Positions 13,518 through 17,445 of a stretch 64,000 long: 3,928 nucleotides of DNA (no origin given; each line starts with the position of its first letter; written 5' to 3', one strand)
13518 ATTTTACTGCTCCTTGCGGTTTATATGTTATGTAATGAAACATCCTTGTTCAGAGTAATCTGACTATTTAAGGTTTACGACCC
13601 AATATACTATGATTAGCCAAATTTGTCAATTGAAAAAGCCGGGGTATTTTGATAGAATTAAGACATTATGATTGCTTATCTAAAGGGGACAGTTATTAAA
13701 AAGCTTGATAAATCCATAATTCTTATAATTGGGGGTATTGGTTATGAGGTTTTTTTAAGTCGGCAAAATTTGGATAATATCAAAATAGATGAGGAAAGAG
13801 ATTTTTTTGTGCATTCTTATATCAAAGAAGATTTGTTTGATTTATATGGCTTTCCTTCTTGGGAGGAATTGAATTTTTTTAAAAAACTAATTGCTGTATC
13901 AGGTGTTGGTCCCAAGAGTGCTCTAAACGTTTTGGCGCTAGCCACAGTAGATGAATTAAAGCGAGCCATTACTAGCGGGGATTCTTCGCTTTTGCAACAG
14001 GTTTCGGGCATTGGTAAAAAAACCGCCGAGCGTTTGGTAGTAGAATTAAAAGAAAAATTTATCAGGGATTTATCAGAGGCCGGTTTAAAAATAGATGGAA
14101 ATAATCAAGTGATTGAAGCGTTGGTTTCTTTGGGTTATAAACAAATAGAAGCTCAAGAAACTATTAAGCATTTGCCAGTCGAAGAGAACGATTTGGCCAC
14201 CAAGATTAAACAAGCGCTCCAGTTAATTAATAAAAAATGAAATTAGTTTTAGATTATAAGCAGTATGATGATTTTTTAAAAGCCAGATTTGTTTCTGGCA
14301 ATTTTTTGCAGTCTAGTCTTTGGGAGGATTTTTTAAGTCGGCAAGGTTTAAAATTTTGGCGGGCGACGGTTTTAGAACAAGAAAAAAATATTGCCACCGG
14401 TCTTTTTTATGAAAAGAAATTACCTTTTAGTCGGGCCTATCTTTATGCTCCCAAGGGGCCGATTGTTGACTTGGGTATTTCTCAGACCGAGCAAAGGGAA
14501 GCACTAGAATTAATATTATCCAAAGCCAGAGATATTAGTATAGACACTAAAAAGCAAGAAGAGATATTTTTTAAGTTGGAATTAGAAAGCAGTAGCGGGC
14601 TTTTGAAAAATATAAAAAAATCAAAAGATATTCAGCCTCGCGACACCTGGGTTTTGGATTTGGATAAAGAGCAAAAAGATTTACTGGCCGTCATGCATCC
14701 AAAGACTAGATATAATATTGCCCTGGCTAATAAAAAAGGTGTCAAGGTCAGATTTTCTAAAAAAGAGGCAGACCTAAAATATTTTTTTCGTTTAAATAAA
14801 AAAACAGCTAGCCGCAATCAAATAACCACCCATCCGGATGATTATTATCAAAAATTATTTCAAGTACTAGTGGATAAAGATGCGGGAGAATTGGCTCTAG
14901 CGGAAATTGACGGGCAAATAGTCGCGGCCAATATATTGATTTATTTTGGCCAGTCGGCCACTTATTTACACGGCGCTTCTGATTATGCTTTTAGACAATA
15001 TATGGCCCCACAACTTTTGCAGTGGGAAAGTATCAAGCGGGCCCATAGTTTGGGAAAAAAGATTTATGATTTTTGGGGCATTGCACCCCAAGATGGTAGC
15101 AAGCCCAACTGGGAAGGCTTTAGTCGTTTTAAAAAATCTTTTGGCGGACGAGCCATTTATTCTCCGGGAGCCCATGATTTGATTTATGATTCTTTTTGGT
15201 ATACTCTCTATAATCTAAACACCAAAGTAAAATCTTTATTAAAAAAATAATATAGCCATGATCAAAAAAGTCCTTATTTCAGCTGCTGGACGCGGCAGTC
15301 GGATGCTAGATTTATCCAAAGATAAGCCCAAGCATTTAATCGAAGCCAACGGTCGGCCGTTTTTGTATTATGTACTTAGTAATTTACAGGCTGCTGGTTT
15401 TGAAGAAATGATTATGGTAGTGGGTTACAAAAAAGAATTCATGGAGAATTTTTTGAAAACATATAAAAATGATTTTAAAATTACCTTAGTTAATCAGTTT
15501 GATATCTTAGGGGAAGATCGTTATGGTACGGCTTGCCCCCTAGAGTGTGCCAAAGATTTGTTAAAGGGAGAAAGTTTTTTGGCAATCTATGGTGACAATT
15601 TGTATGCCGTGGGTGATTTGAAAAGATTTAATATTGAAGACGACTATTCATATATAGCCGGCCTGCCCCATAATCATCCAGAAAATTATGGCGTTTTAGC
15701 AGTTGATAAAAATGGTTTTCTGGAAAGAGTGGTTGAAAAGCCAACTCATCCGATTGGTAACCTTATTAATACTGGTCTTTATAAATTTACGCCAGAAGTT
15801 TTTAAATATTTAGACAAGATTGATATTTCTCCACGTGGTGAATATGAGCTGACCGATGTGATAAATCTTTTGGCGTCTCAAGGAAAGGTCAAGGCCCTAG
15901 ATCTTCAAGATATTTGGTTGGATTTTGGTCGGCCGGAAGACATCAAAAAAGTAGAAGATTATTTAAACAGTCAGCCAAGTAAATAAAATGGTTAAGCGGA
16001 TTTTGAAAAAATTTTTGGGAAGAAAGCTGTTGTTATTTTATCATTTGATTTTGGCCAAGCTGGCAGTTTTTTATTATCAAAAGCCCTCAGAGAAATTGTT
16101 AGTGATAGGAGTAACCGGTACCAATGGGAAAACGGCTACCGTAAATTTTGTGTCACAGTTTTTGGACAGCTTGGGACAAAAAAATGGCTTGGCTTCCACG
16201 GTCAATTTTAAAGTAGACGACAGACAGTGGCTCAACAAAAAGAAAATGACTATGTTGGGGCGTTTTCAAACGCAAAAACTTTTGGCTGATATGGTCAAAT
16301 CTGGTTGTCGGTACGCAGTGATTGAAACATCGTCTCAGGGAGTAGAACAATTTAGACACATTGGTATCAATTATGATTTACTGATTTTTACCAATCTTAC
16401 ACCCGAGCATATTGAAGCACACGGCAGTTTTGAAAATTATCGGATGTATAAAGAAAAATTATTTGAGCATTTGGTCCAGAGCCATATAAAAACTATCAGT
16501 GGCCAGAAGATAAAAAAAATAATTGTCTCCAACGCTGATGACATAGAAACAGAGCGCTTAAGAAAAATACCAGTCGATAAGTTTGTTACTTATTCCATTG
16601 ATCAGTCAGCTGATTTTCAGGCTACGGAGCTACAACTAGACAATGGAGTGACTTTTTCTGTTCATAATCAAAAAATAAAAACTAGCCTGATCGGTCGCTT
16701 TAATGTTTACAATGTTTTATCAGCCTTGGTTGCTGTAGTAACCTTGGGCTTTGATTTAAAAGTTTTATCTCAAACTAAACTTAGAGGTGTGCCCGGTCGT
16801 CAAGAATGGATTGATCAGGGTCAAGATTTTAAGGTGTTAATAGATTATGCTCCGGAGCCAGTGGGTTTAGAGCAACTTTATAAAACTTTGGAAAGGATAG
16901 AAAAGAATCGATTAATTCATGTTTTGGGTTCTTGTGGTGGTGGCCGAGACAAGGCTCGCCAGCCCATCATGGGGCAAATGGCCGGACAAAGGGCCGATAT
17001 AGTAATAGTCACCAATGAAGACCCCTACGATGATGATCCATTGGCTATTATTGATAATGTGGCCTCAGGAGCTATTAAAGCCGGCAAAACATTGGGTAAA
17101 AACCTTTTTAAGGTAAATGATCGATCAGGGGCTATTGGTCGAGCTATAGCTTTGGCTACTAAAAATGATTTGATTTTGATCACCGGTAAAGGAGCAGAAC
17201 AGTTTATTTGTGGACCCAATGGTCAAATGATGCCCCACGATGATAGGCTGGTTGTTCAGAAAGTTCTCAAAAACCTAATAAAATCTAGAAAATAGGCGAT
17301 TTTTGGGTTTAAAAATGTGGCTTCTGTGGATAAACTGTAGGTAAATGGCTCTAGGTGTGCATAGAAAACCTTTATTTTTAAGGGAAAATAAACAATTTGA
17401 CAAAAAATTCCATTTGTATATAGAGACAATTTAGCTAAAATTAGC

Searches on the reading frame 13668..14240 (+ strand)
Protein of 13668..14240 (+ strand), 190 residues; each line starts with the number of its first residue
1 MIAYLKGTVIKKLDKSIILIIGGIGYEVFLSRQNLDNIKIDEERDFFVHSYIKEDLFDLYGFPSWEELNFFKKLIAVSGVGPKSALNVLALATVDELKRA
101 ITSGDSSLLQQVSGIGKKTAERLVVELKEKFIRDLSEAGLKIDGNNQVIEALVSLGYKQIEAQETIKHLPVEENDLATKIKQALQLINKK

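Call 5: search_protein_families(library=pfam, proteins=[window:13668-14240:+], max_evalue=0.1)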
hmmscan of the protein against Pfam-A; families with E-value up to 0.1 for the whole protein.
window:13668-14240:+ (190 aa): 14 families
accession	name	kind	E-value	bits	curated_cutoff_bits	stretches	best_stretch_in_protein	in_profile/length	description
PF01330.27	RuvA_N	-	4.1e-16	59.3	23.6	1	1-61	1-61/61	RuvA N terminal domain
PF14520.12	HHH_5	-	2.7e-14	53.8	27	1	71-129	1-57/57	Helix-hairpin-helix domain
PF07499.19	RuvA_C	-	1.7e-09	38.4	24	1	145-187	3-46/47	RuvA, C-terminal domain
PF00633.29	HHH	-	1.6e-06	28.1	24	1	109-123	13-27/30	Helix-hairpin-helix motif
PF21176.3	RecR_HhH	-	9.2e-05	22.6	27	0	109-127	8-26/45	RecR, helix-hairpin-helix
PF12836.13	HHH_3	-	0.0011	19.5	27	1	106-124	13-31/65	Helix-hairpin-helix motif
PF10391.15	DNA_pol_lambd_f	-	0.002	18.3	29.8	0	108-124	2-18/51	Fingers domain of DNA polymerase lambda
PF14716.13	HHH_8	-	0.0021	18.8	30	1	90-128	33-69/73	Helix-hairpin-helix domain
PF01367.25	5_3_exonuc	-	0.0087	17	40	0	108-128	19-39/97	5'-3' exonuclease, C-terminal SAM fold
PF00416.27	Ribosomal_S13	-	0.026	15.4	31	0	109-141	17-52/128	Ribosomal protein S13/S18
PF12826.13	HHH_2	-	0.03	14.9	27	0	104-124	32-52/64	Helix-hairpin-helix motif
PF14579.12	HHH_6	-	0.037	14.7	25.6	1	109-156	27-78/90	Helix-hairpin-helix motif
PF02371.22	Transposase_20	-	0.067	14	21.3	0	107-128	2-23/87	Transposase IS116/IS110/IS902 family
PF19296.4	RelA_AH_RIS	-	0.085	13.4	23.8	0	108-174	21-87/185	RelA/SpoT, AH and RIS domains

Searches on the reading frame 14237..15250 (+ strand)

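Call 5: search_protein_families(library=pfam, proteins=[window:14237-15250:+], max_evalue=0.1)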
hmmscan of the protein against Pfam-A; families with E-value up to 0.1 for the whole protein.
window:14237-15250:+ (337 aa): 2 families
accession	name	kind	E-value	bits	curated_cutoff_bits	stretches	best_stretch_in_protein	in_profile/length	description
PF02388.22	FemAB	-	7.1e-45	154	24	3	227-327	306-403/406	FemAB family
PF13480.13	Acetyltransf_6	-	4.1e-17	63.1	22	1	162-281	8-136/143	Acetyltransferase (GNAT) domain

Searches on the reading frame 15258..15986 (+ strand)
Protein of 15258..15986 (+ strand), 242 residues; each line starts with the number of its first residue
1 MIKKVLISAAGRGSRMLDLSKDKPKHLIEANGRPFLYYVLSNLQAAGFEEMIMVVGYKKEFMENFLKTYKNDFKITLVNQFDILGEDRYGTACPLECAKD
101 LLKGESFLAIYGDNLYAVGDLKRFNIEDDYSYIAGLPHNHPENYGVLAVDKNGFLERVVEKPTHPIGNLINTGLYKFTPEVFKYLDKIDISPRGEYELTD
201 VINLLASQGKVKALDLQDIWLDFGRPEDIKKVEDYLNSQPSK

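Call 5: search_protein_families(library=pfam, proteins=[window:15258-15986:+], max_evalue=0.1)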
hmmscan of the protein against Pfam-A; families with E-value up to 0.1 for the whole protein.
window:15258-15986:+ (242 aa): 4 families
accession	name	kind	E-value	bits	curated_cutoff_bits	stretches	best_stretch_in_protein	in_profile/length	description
PF00483.29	NTP_transferase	-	3.3e-33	115.7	21.2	1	5-236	2-242/245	Nucleotidyl transferase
PF12804.13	NTP_transf_3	-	2.1e-08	34.9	27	1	6-59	2-50/160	MobA-like NTP transferase domain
PF01128.25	IspD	-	0.00017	21.9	27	1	5-78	3-71/221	2-C-methyl-D-erythritol 4-phosphate cytidylyltransferase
PF23713.2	WH_Egal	-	0.092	13.7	27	0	30-75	13-59/69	Egalitarian winged helix domain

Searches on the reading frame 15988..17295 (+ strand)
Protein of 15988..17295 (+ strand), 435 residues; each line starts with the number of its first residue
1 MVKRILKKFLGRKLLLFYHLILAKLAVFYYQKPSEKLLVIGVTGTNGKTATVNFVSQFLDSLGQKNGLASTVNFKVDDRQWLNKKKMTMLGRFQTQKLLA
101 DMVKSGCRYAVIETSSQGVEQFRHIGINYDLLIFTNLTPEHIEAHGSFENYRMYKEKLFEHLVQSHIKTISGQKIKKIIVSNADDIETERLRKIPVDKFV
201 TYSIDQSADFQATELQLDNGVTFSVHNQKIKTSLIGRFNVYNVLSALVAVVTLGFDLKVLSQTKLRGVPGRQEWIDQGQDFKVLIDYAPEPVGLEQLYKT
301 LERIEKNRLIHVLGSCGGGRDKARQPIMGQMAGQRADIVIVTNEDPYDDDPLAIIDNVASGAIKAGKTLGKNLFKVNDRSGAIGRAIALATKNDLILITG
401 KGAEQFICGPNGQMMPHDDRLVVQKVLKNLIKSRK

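Call 5: search_protein_families(library=pfam, proteins=[window:15988-17295:+], max_evalue=0.1)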
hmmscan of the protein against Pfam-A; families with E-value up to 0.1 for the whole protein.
window:15988-17295:+ (435 aa): 2 families
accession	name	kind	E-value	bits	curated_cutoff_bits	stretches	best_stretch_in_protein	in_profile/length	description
PF08245.18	Mur_ligase_M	-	2.7e-38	132.4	24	1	42-249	1-199/200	Mur ligase middle domain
PF02875.26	Mur_ligase_C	-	1.4e-20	74.9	28.4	1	270-402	1-127/127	Mur ligase, glutamate ligase domain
